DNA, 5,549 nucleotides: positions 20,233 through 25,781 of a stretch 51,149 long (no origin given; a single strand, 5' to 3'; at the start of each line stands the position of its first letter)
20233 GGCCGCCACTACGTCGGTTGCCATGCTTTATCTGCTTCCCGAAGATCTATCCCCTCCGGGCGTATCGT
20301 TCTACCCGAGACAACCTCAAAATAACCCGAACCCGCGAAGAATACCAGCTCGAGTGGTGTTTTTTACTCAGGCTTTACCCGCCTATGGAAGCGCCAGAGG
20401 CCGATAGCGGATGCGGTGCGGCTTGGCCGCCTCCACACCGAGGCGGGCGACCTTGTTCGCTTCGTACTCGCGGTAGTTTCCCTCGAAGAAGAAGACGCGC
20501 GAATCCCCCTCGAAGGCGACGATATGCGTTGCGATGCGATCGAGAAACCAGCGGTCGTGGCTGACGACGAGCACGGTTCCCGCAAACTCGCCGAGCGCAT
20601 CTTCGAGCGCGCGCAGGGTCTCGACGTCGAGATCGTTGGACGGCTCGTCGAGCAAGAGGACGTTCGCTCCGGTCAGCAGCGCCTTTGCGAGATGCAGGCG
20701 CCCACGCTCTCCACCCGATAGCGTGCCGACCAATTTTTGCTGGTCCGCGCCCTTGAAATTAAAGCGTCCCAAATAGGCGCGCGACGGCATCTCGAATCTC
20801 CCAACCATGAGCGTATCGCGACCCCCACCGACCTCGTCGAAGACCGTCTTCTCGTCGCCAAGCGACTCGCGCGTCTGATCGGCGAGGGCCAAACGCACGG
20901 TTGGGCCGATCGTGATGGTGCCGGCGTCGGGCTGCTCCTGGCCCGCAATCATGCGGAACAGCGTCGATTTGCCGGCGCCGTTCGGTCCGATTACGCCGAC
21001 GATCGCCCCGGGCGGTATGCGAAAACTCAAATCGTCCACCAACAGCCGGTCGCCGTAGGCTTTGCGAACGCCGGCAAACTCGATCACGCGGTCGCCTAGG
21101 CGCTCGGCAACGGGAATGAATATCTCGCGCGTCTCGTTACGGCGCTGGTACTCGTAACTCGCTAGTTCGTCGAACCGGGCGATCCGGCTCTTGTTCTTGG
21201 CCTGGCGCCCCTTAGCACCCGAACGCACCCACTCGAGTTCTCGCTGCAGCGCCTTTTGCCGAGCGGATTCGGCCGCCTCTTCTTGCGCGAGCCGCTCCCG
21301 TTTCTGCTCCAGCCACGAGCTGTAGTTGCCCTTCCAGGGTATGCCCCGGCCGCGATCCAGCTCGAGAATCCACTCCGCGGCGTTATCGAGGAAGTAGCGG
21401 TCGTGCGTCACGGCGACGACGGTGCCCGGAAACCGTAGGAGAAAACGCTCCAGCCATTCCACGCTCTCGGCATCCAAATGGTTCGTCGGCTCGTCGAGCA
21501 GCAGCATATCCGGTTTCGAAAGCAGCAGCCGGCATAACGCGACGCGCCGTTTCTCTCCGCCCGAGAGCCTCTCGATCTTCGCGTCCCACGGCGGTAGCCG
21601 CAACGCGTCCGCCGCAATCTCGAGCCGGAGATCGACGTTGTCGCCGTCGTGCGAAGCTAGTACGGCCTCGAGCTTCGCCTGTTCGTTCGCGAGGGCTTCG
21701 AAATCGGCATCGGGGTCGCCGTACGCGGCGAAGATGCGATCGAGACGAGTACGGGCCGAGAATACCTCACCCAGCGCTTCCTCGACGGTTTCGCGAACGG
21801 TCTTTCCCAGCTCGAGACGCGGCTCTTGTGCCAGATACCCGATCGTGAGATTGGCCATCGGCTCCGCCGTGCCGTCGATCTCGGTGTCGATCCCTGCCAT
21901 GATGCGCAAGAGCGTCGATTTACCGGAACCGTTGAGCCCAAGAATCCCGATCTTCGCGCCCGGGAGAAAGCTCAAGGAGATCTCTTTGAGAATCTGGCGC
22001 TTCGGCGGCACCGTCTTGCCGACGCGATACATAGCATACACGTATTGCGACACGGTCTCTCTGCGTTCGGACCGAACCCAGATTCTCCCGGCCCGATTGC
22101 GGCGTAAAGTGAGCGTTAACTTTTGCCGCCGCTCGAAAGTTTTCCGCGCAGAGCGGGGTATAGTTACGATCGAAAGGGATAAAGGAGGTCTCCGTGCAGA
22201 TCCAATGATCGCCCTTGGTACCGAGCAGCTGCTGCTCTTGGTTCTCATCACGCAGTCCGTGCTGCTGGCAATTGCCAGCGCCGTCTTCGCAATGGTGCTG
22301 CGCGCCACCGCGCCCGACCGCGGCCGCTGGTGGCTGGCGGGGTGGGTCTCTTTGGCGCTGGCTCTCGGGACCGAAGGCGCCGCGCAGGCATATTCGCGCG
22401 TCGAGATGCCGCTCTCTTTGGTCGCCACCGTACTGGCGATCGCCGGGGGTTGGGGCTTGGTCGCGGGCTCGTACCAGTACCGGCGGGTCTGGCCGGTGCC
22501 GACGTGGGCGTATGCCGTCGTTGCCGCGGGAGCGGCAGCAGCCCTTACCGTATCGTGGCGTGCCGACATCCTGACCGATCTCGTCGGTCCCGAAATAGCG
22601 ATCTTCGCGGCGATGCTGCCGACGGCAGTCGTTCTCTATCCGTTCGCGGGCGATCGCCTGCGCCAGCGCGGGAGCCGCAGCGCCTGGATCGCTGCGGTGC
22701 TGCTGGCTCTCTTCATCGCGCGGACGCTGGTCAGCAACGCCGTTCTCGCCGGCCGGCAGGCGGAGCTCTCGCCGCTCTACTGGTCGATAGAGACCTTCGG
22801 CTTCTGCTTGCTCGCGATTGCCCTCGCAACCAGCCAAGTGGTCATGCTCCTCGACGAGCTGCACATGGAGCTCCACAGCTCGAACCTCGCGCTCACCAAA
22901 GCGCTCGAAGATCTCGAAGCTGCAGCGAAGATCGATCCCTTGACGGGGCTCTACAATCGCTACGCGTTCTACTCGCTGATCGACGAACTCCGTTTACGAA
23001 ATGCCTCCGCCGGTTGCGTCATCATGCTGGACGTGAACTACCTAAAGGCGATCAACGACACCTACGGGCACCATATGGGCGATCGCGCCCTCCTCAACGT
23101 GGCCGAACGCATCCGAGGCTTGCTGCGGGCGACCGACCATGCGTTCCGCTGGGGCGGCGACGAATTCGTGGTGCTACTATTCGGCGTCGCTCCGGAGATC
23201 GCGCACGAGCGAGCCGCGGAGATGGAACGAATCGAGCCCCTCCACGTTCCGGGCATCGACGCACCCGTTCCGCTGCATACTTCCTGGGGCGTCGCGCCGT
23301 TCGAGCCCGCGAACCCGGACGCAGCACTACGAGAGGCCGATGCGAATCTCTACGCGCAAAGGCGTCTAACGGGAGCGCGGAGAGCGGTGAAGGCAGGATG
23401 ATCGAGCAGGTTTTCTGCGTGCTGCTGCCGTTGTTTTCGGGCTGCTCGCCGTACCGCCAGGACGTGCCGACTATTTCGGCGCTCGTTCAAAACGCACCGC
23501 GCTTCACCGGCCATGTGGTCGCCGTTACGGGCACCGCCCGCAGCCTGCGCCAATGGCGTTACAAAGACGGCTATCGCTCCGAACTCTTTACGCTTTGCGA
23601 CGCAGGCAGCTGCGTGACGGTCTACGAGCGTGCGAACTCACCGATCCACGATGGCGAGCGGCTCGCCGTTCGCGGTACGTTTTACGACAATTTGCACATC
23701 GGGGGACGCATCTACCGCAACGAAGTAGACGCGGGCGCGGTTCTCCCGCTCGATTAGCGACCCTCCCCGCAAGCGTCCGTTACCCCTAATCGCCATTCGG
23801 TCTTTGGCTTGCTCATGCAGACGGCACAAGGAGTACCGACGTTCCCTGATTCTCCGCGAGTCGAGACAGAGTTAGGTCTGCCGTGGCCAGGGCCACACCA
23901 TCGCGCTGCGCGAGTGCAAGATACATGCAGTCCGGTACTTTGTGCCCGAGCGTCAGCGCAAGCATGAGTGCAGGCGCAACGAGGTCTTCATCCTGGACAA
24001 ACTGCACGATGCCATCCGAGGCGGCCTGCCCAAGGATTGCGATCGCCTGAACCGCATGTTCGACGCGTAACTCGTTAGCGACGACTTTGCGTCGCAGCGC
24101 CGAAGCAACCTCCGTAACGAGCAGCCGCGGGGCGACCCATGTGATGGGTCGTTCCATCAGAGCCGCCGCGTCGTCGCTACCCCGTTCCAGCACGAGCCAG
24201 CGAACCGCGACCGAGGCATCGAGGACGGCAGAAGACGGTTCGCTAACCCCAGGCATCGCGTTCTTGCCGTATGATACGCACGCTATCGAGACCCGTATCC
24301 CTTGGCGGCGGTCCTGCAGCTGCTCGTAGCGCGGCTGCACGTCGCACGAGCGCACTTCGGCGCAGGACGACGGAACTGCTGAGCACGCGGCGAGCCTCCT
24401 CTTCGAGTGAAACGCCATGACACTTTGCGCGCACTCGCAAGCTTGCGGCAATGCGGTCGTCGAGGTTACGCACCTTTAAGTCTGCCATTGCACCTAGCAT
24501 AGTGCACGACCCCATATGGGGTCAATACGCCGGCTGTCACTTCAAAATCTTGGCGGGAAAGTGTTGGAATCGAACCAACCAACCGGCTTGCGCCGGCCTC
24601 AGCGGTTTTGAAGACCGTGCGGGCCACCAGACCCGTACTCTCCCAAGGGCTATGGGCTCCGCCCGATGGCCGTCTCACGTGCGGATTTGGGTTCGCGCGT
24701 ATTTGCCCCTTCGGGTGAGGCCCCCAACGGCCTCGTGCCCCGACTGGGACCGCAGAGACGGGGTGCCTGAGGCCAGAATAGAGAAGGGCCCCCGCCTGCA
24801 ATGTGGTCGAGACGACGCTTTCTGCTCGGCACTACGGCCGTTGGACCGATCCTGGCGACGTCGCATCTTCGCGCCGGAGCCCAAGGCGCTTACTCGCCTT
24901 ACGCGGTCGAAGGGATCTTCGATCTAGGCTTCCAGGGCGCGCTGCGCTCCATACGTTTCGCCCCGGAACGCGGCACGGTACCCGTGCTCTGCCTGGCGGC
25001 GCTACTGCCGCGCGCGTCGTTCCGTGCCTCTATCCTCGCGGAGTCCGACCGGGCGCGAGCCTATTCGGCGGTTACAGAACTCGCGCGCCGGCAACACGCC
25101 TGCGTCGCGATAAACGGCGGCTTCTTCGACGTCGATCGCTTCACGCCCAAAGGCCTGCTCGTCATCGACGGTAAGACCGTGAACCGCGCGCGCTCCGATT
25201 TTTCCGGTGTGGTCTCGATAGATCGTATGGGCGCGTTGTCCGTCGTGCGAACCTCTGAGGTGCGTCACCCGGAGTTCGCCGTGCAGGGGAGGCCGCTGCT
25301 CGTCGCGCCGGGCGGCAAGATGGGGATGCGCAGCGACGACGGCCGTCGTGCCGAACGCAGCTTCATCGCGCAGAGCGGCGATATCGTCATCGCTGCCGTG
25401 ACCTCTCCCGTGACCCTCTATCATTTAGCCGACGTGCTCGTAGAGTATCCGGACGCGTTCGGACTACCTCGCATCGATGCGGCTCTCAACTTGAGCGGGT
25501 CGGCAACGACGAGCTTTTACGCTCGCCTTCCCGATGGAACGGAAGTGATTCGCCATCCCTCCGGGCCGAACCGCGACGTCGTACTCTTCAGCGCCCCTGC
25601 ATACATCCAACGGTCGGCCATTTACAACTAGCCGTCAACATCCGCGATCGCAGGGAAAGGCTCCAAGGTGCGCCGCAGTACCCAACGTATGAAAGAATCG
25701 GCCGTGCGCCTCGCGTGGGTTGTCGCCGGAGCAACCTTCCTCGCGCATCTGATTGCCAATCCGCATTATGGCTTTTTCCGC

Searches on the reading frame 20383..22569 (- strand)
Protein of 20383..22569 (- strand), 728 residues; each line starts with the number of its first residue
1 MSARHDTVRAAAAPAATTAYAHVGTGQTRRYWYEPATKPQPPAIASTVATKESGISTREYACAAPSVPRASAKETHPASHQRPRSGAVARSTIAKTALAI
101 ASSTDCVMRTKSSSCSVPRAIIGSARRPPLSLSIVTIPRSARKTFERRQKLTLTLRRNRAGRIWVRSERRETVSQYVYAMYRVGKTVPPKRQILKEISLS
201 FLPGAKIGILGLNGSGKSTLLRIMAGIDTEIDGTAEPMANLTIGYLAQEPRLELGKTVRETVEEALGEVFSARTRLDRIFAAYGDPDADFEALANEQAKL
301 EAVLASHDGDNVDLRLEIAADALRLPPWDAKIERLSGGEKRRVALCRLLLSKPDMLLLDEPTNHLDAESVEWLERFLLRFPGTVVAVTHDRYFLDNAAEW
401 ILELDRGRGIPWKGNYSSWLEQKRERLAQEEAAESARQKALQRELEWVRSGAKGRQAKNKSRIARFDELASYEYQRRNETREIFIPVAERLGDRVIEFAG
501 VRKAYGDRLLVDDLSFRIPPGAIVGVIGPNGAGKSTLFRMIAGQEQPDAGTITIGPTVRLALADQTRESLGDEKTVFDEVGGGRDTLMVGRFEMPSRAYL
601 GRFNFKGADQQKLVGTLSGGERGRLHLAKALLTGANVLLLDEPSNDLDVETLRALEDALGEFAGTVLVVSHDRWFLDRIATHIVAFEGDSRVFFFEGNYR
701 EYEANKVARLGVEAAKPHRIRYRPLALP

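Call 60: search_protein_families(library=pfam, proteins=[window:20383-22569:-], max_evalue=0.00001)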
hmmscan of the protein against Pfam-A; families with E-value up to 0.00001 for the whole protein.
window:20383-22569:- (728 aa): 5 families
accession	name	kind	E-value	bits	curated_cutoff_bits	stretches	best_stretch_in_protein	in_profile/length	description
PF00005.33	ABC_tran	-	4e-53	180.1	25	2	512-645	2-137/137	ABC transporter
PF13304.12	AAA_21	-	3.2e-15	57.4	27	0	321-395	229-304/304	AAA domain, putative AbiEii toxin, Type IV TA system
PF12848.13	ABC_tran_Xtn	-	1.4e-13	51.2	25.9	1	402-477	1-78/85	ABC transporter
PF02463.25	SMC_N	-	3.8e-08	33.5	40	0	523-540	26-43/220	RecF/RecN/SMC N terminal domain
PF13555.12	AAA_29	-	9.9e-06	25.7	27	0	521-538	22-39/61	P-loop containing region of AAA domain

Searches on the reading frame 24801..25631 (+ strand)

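Call 60: search_protein_families(library=pfam, proteins=[window:24801-25631:+], max_evalue=0.00001)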
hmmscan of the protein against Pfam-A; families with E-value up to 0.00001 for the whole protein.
window:24801-25631:+ (276 aa): 1 family
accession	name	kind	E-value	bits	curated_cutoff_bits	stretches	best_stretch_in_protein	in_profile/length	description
PF09992.14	NAGPA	-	2.4e-14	54.4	25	1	100-260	3-162/169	Phosphodiester glycosidase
